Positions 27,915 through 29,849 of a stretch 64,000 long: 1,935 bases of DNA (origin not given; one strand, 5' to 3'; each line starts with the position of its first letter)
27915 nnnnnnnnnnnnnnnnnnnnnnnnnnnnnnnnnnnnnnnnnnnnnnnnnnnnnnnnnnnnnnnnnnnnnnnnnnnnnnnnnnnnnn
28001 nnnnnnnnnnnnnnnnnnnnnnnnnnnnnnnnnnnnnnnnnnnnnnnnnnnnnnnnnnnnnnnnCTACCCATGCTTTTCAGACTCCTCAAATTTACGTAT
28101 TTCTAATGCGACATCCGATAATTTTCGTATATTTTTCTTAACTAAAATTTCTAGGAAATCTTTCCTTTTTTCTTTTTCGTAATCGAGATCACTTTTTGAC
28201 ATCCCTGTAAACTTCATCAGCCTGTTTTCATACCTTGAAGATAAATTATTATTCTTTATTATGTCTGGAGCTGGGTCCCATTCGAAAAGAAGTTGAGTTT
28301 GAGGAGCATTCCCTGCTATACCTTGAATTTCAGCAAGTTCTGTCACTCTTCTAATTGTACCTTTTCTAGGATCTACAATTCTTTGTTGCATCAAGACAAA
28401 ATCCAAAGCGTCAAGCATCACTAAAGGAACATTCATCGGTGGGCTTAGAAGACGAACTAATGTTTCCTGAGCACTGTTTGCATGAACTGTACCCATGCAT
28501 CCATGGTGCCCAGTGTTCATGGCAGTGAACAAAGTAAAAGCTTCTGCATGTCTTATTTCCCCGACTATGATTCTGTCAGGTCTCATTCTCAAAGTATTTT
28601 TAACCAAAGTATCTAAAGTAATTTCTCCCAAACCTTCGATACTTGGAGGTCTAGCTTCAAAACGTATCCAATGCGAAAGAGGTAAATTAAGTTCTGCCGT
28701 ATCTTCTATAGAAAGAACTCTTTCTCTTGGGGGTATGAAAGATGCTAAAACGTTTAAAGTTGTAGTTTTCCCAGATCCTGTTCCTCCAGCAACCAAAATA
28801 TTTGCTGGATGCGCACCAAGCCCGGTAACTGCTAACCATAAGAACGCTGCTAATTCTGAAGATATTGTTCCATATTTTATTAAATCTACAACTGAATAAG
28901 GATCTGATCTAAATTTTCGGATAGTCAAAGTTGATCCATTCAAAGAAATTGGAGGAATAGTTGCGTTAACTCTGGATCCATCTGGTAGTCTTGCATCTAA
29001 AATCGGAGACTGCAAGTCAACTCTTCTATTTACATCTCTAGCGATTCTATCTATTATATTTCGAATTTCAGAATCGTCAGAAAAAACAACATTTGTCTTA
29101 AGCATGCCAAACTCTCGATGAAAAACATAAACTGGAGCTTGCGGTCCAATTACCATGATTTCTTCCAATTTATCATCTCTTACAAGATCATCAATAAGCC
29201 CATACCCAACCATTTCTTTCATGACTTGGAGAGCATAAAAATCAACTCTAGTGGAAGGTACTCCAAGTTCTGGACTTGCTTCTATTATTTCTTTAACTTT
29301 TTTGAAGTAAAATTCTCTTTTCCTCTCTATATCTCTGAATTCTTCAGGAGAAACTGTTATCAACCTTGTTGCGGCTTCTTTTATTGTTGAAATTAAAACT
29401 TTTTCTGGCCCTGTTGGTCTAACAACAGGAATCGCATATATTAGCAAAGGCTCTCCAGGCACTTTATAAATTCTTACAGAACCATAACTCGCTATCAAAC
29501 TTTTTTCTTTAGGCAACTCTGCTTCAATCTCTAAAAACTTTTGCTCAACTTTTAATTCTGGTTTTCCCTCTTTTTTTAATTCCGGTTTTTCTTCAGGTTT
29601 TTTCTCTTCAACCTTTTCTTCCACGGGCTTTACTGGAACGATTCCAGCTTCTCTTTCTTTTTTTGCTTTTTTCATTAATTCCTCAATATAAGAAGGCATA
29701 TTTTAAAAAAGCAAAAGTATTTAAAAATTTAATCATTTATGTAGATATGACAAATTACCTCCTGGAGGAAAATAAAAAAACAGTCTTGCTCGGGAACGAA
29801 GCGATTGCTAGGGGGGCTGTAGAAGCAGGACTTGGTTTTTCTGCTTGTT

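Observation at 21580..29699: Compact Tad/Epd-like archaeal type IV pilus operon ending in a KaiC/FlaH-like ATPase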

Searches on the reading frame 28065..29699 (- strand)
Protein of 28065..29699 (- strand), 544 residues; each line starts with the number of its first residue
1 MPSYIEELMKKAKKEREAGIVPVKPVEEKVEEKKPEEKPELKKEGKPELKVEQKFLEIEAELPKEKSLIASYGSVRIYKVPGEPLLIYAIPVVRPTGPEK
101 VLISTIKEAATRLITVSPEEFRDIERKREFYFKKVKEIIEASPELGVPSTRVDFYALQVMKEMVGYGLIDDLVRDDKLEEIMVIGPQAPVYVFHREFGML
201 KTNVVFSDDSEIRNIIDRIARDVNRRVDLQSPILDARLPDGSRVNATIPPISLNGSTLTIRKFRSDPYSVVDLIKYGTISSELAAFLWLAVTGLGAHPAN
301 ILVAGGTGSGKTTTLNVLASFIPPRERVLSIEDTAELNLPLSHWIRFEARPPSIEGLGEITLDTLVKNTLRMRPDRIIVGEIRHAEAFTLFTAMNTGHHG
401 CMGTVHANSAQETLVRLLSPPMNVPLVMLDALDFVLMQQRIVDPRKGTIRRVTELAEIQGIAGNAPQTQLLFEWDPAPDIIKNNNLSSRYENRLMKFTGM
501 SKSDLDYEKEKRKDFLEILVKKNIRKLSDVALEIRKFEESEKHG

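Call 3: search_protein_families(library=pfam, proteins=[window:28065-29699:-], max_evalue=0.01)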
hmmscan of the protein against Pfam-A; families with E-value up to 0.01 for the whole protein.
window:28065-29699:- (544 aa): 3 families
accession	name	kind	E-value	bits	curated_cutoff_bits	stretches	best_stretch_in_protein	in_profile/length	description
PF00437.27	T2SSE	-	1.9e-50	172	24.9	1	169-443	8-279/370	Type II/IV secretion system protein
PF01580.24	FtsK_SpoIIIE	-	0.00017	21.6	24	1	295-318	36-59/221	FtsK/SpoIIIE family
PF06414.18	Zeta_toxin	-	0.0012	18.7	22.3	1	296-331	14-49/199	Zeta toxin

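Call 6: search_protein_families(library=ncbifam, proteins=[window:28065-29699:-], max_evalue=0.01)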
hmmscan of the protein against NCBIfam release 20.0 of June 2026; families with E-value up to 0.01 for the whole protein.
window:28065-29699:- (544 aa): 21 families
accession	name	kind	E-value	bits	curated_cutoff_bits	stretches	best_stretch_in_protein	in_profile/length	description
NF058587.1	archaellum_moto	equivalog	7.1e-95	318.7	550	1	119-539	101-519/527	archaellum flagellar ATPase motor FlaI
TIGR03819.1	heli_sec_ATPase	hypoth_equivalog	2.8e-73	247.1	373.15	1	150-417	36-297/340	TadA family conjugal transfer-associated ATPase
NF053672.1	bindosome_BasE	exception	3.7e-52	177.7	1000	1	136-537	106-507/512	bindosome assembly system ATPase subunit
TIGR02788.1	VirB11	equivalog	1e-48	166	249.95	1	174-418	3-263/308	P-type DNA transfer ATPase VirB11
TIGR02782.1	TrbB_P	equivalog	2.7e-47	161.5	304.55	1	160-462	6-297/303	P-type conjugative transfer ATPase TrbB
NF010469.0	PRK13894.1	subfamily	5.2e-39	134.5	508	1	164-419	23-266/320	conjugal transfer ATPase TrbB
NF010407.0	PRK13833.1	subfamily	9.9e-35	120.5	499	1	174-468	27-310/323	conjugal transfer protein TrbB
NF010475.0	PRK13900.1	equivalog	2.9e-32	112.1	389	2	297-415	159-277/333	type IV secretion system ATPase VirB11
NF010425.0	PRK13851.1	equivalog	1.1e-29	103.4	461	1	281-418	149-281/344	type IV secretion system protein VirB11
NF041000.1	ATPase_ComGA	equivalog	2.9e-18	65.8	300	1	301-428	131-251/267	competence type IV pilus ATPase ComGA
TIGR01420.1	pilT_fam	subfamily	2.9e-16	59.6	319.1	1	301-418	125-240/343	PilT/PilU family type 4a pilus ATPase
NF007755.0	PRK10436.1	equivalog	3.9e-16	58.8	617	1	299-442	220-355/465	type II secretion system protein GspE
TIGR02538.1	type_IV_pilB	equivalog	8e-14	51.1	675.65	1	301-441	319-451/564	type IV-A pilus assembly ATPase PilB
TIGR02533.1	type_II_gspE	equivalog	2.2e-13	49.7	630.25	1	301-442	246-379/486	type II secretion system ATPase GspE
TIGR02525.1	plasmid_TraJ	equivalog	1.1e-11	44.4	368.3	1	290-450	147-306/372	plasmid transfer ATPase TraJ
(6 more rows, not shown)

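Call 9: find_related_loci(query=window:28065-29699:-, collection=genome_contigs, flank=10000)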
Query window:28065-29699:- (544 aa) in genome_contigs; peptide patterns used: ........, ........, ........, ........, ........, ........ (x = any residue, [..] = any of these).
598 stretches matched a pattern (row limit reached: there are more); 14 encode a relative of the query (tblastn E <= 1e-3); 14 distinct loci.
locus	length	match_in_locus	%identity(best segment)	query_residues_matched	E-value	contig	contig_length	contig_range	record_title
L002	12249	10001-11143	44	159-540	2e-93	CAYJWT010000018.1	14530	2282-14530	MAG TPA_asm: uncultured archaeon isolate ERP125453_co1_509 genome assembly, contig: NODE_4381_length_14530_cov_5.820242,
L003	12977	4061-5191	42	153-540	1e-92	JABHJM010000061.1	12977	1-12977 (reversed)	MAG: Candidatus Iainarchaeum archaeon isolate SI037_bin87 k141_1045747, whole genome shotgun sequence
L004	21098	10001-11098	42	155-526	2e-89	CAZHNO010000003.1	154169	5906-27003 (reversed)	MAG TPA_asm: uncultured archaeon isolate SRP263991_co2_691 genome assembly, contig: NODE_26_length_154169_cov_9.812918,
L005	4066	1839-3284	36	27-537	1e-84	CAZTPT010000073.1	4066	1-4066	MAG TPA_asm: uncultured Methanosarcinales archaeon isolate SRP216583_co2_73 genome assembly, contig: NODE_20504_length_4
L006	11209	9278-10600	34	88-531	2e-70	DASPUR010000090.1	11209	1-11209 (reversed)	MAG TPA_asm: Methanoregula sp. isolate SMAG_U12308 k141_250405, whole genome shotgun sequence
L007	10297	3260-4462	36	150-540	5e-68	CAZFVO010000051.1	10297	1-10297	MAG TPA_asm: uncultured archaeon isolate SRP141559_co1_69 genome assembly, contig: NODE_3828_length_10297_cov_17.342121,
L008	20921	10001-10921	35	155-460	4e-41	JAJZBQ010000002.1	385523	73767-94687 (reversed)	MAG: Proteobacteria bacterium isolate JA1.bin11 NODE_11_length_385523_cov_602.800239, whole genome shotgun sequence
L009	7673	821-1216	33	301-439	4e-12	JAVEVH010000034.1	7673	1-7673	MAG: Candidatus Dojkabacteria bacterium isolate BF4_117 NODE_32384_length_7673_cov_7.652664_Biofilm4, whole genome shotg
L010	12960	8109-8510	34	301-442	1e-11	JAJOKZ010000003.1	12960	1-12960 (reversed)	MAG: Candidatus Paceibacterota bacterium isolate MAG-494 c_000000000148, whole genome shotgun sequence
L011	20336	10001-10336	34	301-418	3e-10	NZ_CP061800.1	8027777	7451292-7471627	Desulfonema magnum strain 4be13 chromosome, complete genome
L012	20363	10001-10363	34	301-421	4e-10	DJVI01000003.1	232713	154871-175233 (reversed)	MAG TPA_asm: candidate division WOR-3 bacterium UBA6260 UBA6260_contig_10234, whole genome shotgun sequence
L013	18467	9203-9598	30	301-441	1e-8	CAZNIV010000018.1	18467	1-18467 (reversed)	MAG TPA_asm: uncultured Gammaproteobacteria bacterium isolate SRP142039_co1_2 genome assembly, contig: NODE_2240_length_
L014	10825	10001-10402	27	301-441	1e-8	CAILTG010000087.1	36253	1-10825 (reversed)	MAG: Candidatus Magasanikbacteria bacterium isolate MJ-time_bin-2094 genome assembly, contig: bin-2094:087/101, whole ge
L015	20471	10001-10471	27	243-419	1e-8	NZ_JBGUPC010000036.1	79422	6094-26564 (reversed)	MAG: Methanobrevibacter sp. isolate ruminal_MAG_172 ruminal_MAG_172_contig_0036, whole genome shotgun sequence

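Call 12: find_homologous_proteins(query=window:28065-29699:-, max_evalue=1e-30)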
Query window:28065-29699:- (544 aa): 8000 proteins with E <= 1e-30 among 8000 candidates; the best 120 are listed.
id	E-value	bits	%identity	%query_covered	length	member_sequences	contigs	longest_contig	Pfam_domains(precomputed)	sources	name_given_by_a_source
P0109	0.0e+0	1178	100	99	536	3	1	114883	PF00437.27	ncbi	ncbi:MAG: CpaF family protein [archaeon]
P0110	6.5e-273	924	46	88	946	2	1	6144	PF06414.19,PF00437.27,PF13245.13,PF01580.25,PF27713.1,PF13191.13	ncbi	ncbi:MAG: CpaF family protein, partial [Candidatus Hydrothermarchaeales archaeon]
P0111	3.6e-230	783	48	72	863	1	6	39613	PF00437.27,PF01580.25,PF27713.1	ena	-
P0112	1.1e-229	781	49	68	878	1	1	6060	PF06414.19,PF00437.27,PF13521.13,PF01580.25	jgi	-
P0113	1.8e-228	777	66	89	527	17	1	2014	PF00437.27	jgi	jgi:flagellar protein FlaI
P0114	2.1e-228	777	49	69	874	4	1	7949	PF00437.27,PF01580.25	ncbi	-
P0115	5.8e-228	776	65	91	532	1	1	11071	PF00437.27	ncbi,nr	ncbi:CpaF family protein [Candidatus Micrarchaeota archaeon]|nr:CpaF family protein [Candidatus Micr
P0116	4.2e-227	773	69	89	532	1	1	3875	PF00437.27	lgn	-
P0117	2.8e-226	770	66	89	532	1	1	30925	PF00437.27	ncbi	ncbi:MAG: CpaF family protein [archaeon]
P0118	7.1e-226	769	66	89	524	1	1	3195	PF00437.27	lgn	-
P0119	9.2e-226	768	67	89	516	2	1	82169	PF00437.27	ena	-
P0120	9.2e-224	762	63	99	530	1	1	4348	PF00437.27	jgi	-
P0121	1.7e-223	761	69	88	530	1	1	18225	PF00437.27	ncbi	-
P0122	3.1e-223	760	48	69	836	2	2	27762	PF00437.27,PF13521.13,PF01580.25,PF27713.1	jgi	-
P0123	6.0e-223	759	65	99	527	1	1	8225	PF00437.27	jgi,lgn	jgi:flagellar protein FlaI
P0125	1.1e-222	758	63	100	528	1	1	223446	PF00437.27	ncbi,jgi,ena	-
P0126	1.2e-222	758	68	89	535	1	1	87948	PF00437.27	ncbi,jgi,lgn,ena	-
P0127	1.2e-222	758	63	98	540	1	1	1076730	PF00437.27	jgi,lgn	jgi:flagellar protein FlaI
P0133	4.8e-222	756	65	93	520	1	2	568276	PF00437.27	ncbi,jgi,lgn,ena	-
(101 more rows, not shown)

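Call 15: find_encoding_contigs(protein=P0127, flank=10000, max_places=2)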
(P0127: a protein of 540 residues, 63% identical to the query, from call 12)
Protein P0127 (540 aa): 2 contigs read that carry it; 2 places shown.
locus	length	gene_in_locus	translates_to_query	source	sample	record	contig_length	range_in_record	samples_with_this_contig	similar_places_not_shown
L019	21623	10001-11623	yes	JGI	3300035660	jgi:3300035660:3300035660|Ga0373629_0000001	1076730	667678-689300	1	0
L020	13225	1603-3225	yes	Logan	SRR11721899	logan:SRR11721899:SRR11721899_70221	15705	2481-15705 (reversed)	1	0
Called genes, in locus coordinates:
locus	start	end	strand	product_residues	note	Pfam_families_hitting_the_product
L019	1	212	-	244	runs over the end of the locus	PF01978:TrmB, PF11495:TrmB_EBD_N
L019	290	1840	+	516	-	PF23545:Zn_ribbon_HMPTM, PF04055:Radical_SAM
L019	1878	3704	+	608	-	PF13517:FG-GAP_3 (faint), PF25292:Beta-prop_CGLA (faint), PF01839:FG-GAP (faint)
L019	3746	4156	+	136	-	-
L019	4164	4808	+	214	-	PF13489:Methyltransf_23 (weak), PF01209:Ubie_methyltran, PF13847:Methyltransf_31, PF08241:Methyltransf_11, PF08242:Methyltransf_12, PF13649:Methyltransf_25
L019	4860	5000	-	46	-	-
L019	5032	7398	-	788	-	-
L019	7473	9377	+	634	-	PF08915:tRNA-Thr_ED, PF00587:tRNA-synt_2b, PF03129:HGTP_anticodon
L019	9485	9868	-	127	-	PF01842:ACT, PF13291:ACT_4 (faint), PF19571:ACT_8, PF22190:TTHA0829-like_ACT (faint), PF22629:ACT_AHAS_ss (weak)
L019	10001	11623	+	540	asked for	PF00437:T2SSE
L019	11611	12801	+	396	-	PF00482:T2SSF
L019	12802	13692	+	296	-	PF00482:T2SSF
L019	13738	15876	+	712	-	PF13715:CarbopepD_reg_2 (faint), PF13620:CarboxypepD_reg (weak), PF25174:Beta-prop_THOC3, PF24817:WD40_WDHD1_1st (weak), PF23381:Beta-prop_IFT122_1st, PF24807:WD40_CDC20-Fz, PF25175:Beta-prop_WDR5, PF24817:WD40_WDHD1_1st (weak), +8 more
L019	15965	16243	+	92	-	-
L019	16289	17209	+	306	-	PF01478:Peptidase_A24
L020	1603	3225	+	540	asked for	PF00437:T2SSE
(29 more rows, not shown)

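Call 16: find_encoding_contigs(protein=P0125, flank=10000, max_places=1)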
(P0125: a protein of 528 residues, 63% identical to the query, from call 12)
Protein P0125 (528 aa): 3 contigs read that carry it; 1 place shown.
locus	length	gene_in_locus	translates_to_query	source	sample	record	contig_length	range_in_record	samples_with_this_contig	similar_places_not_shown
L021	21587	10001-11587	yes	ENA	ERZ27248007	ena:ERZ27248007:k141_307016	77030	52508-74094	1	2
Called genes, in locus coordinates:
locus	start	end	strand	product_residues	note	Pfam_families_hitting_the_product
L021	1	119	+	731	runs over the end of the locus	PF23366:Beta-prop_HVO_0234 (faint)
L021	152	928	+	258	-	-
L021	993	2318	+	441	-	PF18195:GatD_N, PF00710:Asparaginase, PF17763:Asparaginase_C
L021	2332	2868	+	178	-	PF13207:AAA_17, PF13238:AAA_18, PF21448:DNMK (faint)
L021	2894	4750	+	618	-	PF02934:GatB_N, PF02938:GAD, PF02637:GatB_Yqey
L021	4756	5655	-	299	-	PF22082:TtuA_LIM_N, PF01171:ATP_bind_3, PF01507:PAPS_reduct (weak), PF03054:tRNA_Me_trans (faint)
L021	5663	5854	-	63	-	PF02597:ThiS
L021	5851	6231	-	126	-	PF13291:ACT_4 (faint), PF19571:ACT_8, PF22629:ACT_AHAS_ss (faint), PF01842:ACT (weak)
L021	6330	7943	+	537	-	PF23545:Zn_ribbon_HMPTM, PF04055:Radical_SAM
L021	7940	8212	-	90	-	-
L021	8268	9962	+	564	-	PF08915:tRNA-Thr_ED, PF00587:tRNA-synt_2b, PF03129:HGTP_anticodon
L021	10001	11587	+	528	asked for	PF00437:T2SSE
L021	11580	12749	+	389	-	PF00482:T2SSF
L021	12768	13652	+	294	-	PF00482:T2SSF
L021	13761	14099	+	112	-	PF04021:Class_IIIsignal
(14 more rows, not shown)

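Call 17: find_encoding_contigs(protein=P0133, flank=10000, max_places=1)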
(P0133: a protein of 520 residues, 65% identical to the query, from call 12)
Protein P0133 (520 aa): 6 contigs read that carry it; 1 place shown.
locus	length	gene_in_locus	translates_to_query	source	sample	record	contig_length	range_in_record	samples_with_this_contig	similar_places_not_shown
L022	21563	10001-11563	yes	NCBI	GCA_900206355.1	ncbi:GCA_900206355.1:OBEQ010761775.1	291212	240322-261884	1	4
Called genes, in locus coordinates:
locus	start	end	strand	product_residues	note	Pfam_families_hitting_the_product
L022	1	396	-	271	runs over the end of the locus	PF01978:TrmB, PF11495:TrmB_EBD_N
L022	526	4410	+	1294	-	PF00317:Ribonuc_red_lgN (weak), PF08471:Ribonuc_red_2_N, PF02867:Ribonuc_red_lgC, PF14890:Intein_splicing, PF14528:LAGLIDADG_3, PF12637:TSCPD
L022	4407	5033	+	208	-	PF00753:Lactamase_B (weak), PF13483:Lactamase_B_3, PF23023:Anti-Pycsar_Apyc1 (weak), PF12706:Lactamase_B_2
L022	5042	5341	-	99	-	-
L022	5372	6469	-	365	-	PF02812:ELFV_dehydrog_N, PF00208:ELFV_dehydrog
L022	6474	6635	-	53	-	-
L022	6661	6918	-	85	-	PF13459:Fer4_15, PF13370:Fer4_13 (weak)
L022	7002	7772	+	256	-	-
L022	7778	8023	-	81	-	PF00717:Peptidase_S24 (weak), PF10502:Peptidase_S26 (faint)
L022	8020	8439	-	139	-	PF09055:Sod_Ni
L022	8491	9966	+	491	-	PF00587:tRNA-synt_2b, PF03129:HGTP_anticodon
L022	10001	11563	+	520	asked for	PF00437:T2SSE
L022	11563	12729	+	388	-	PF00482:T2SSF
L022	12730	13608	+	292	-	PF00482:T2SSF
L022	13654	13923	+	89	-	PF04021:Class_IIIsignal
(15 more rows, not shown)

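Call 18: find_encoding_contigs(protein=P0121, flank=10000, max_places=1)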
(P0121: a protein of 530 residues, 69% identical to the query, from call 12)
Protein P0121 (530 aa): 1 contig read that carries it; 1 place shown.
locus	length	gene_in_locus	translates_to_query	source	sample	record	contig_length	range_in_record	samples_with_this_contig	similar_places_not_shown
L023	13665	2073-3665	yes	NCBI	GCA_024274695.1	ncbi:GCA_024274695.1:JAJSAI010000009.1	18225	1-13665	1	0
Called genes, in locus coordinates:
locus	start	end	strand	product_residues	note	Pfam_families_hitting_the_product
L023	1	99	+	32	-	?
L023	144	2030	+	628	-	PF08915:tRNA-Thr_ED, PF00587:tRNA-synt_2b, PF03129:HGTP_anticodon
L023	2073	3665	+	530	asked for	PF00437:T2SSE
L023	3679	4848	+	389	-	PF00482:T2SSF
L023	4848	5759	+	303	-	PF00482:T2SSF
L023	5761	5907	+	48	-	PF04021:Class_IIIsignal (weak)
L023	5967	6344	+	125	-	PF04021:Class_IIIsignal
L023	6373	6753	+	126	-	PF04021:Class_IIIsignal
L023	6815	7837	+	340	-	PF01478:Peptidase_A24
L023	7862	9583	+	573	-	-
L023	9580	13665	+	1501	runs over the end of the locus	PF13517:FG-GAP_3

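Call 28: search_solved_structures(query=window:28065-29699:-, max_evalue=1e-10)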
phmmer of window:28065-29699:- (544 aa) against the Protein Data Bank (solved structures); distinct sequences matched with E-value up to 1e-10: 12.
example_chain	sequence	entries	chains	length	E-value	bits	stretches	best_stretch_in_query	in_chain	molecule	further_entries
8rkd_E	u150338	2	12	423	8.3e-78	265.2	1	149-475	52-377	Pilus assembly ATPase CpaF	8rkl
8rjf_A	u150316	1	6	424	8.5e-78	265.1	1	149-475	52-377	Pilus assembly ATPase CpaF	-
9e24_A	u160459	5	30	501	1.2e-77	264.6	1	147-475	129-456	CpaF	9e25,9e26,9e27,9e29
2oap_1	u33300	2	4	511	9.9e-75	255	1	98-536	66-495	Type II secretion system protein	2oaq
4ii7_A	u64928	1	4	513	7.5e-64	219.1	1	114-530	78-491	FlaI ATPase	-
4ihq_A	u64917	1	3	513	4.9e-63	216.4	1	114-530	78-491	FlaI ATPase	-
6bge_A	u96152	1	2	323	1.2e-28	103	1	229-419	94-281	VirB11-like protein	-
1g6o_A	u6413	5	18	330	1.2e-28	102.9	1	229-419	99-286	CAG-ALPHA | virB11 homolog | Cag-alfa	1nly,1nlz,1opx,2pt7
2gza_A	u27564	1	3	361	2.7e-19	72.1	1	218-418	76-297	Type IV secretion system protein VirB11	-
10my_A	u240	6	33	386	9.2e-13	50.6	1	300-419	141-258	PilT/PilU family type 4a pilus ATPase | Twitching motility protein PilT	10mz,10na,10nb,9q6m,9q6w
5zfq_A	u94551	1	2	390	3.7e-12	48.6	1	289-436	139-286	Twitching motility pilus retraction protein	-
6ojx_A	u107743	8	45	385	4.9e-11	44.9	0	290-448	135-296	Twitching motility pilus retraction ATPase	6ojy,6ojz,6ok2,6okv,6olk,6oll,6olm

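Call 30: find_encoding_contigs(protein=P0126, flank=10000, max_places=1)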
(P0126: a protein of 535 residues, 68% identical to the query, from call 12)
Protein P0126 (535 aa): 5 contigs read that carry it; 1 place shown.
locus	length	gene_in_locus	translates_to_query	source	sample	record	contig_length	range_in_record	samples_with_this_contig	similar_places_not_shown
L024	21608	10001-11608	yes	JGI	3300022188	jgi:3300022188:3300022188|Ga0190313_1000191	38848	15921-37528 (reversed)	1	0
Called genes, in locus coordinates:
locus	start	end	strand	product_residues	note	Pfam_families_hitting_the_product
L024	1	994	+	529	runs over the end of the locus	-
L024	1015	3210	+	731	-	PF01011:PQQ (faint), PF13360:PQQ_2, PF13570:Beta-prop_ACSF4, PF13360:PQQ_2, PF13570:Beta-prop_ACSF4, PF13360:PQQ_2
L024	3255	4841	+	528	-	PF23545:Zn_ribbon_HMPTM, PF04055:Radical_SAM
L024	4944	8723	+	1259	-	PF13360:PQQ_2, PF13570:Beta-prop_ACSF4, PF13360:PQQ_2, PF13570:Beta-prop_ACSF4, PF13360:PQQ_2, PF13570:Beta-prop_ACSF4, PF13570:Beta-prop_ACSF4, PF13360:PQQ_2, +5 more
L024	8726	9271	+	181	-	-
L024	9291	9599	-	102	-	-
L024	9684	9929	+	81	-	PF03144:GTP_EFTU_D2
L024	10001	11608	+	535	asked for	PF00437:T2SSE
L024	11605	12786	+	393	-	PF00482:T2SSF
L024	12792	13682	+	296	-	PF00482:T2SSF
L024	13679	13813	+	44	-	PF04021:Class_IIIsignal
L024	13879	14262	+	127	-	PF04021:Class_IIIsignal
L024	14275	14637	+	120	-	PF04021:Class_IIIsignal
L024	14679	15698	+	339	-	PF01478:Peptidase_A24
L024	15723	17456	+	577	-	-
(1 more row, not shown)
